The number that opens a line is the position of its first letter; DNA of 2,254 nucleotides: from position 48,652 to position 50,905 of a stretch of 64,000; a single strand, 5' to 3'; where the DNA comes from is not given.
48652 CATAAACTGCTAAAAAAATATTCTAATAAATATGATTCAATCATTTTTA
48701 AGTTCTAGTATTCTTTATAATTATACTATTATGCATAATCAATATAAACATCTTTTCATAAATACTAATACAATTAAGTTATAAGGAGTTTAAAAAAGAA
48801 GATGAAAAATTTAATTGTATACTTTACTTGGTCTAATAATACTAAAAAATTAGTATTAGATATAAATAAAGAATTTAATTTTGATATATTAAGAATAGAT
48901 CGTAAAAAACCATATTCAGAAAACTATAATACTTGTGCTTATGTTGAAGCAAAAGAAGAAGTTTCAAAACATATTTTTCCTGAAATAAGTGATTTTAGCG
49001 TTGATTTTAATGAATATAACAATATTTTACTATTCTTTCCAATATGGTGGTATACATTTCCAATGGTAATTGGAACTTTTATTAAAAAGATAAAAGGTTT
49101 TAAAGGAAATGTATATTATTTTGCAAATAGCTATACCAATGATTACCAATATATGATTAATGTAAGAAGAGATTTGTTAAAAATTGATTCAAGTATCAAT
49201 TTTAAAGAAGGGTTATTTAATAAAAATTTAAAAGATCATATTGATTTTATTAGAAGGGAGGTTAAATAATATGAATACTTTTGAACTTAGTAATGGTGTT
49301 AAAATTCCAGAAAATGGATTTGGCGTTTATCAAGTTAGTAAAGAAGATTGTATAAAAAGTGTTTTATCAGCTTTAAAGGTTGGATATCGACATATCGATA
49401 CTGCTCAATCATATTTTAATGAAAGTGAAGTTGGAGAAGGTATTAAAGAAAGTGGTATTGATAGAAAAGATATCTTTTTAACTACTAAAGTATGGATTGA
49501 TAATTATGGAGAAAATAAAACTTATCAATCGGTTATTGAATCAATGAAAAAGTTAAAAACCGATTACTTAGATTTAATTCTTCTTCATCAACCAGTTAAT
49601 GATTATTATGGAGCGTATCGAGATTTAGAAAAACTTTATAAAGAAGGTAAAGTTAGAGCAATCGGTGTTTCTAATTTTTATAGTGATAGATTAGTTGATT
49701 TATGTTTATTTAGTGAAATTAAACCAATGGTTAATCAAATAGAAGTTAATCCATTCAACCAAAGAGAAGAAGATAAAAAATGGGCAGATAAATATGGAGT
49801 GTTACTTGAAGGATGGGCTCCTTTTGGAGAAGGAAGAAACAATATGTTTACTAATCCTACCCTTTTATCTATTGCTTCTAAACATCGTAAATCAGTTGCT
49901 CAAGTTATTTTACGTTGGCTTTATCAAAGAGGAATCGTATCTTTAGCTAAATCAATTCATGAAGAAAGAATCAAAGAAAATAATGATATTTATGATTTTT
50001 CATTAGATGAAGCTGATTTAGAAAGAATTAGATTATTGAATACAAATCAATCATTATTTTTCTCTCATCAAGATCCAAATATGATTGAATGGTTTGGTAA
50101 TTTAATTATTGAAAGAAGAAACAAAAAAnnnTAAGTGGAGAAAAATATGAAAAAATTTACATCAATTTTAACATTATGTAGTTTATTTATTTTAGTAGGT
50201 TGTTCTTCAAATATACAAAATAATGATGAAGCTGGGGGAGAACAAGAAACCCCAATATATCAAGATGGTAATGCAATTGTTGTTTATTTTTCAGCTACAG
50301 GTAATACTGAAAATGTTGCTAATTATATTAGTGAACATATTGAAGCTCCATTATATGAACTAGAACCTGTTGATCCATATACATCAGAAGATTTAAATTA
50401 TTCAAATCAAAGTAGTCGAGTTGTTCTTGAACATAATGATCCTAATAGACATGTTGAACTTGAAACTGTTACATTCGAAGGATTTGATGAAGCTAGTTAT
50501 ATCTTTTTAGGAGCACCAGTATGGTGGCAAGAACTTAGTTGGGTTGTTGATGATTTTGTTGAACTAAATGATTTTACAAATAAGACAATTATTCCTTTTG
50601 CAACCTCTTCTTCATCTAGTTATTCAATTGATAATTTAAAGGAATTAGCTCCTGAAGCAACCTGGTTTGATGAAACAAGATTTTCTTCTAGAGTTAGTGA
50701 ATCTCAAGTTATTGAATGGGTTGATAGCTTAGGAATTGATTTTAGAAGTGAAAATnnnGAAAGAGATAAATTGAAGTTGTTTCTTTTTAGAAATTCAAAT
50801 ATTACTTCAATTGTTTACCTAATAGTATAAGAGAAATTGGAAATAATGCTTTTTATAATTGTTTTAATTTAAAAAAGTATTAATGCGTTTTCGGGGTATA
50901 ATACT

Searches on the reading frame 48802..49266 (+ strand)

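Call 12: search_protein_families(library=ncbifam, proteins=[window:48802-49266:+])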
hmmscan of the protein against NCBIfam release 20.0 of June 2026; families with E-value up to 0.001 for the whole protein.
window:48802-49266:+ (155 aa): 4 families
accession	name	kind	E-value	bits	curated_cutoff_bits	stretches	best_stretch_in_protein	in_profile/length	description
NF005501.0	PRK07116.1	subfamily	1.3e-18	66.9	198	1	1-141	4-145/161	flavodoxin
NF005389.0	PRK06934.1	equivalog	2.4e-11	43.4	172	1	17-97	76-155/221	flavodoxin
NF007280.0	PRK09739.1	equivalog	1.8e-05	24.5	162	1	53-98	61-106/199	NAD(P)H oxidoreductase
NF038196.1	ferrodoxin_EFR1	subfamily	5.1e-05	23.4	75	0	61-127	31-96/242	EFR1 family ferrodoxin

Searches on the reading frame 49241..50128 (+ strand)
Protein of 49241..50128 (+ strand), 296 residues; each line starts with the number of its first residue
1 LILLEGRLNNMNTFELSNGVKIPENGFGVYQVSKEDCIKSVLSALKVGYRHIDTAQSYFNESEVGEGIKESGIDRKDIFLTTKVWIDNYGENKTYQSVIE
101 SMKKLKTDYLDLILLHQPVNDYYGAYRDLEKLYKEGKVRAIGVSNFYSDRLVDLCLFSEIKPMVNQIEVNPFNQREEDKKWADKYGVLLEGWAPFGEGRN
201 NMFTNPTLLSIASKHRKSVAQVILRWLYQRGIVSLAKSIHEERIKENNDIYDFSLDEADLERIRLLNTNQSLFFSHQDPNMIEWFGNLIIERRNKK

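Call 12: search_protein_families(library=ncbifam, proteins=[window:49241-50128:+])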
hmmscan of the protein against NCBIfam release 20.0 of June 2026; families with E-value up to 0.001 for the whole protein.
window:49241-50128:+ (296 aa): 5 families
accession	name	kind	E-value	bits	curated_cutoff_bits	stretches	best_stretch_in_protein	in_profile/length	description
NF008598.0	PRK11565.1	equivalog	2.1e-67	227.1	425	1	11-272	4-266/275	2,5-didehydrogluconate reductase DkgA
NF008377.0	PRK11172.1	equivalog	1.3e-54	185.2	327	1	21-271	2-255/267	2,5-didehydrogluconate reductase DkgB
NF049922.1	MethglyxlRedYdjG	equivalog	2.8e-13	49.6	550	1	33-159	34-184/326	NADH-dependent methylglyoxal reductase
NF007695.0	PRK10376.1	subfamily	2.3e-07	30.2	280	1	34-263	39-283/290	oxidoreductase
TIGR01293.1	Kv_beta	subfamily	0.00026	20.2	365.4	1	31-146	27-154/319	voltage-dependent potassium channel subunit beta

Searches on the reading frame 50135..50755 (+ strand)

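Call 12: search_protein_families(library=ncbifam, proteins=[window:50135-50755:+])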
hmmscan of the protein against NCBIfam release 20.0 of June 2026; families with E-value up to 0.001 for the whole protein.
window:50135-50755:+ (207 aa): 5 families
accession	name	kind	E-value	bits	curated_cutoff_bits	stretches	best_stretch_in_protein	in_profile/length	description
NF005501.0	PRK07116.1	subfamily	6.7e-40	136.1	198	1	46-199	5-159/161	flavodoxin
NF005389.0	PRK06934.1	equivalog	3.2e-14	52.8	172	1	55-178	70-190/221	flavodoxin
NF038196.1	ferrodoxin_EFR1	subfamily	4e-07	30.3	75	1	49-78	1-30/242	EFR1 family ferrodoxin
TIGR01753.1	flav_short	equivalog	2.1e-05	25.1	123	1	48-77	2-31/140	flavodoxin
NF006736.0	PRK09267.1-2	equivalog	0.00014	21.7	202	0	103-164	27-92/161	flavodoxin FldA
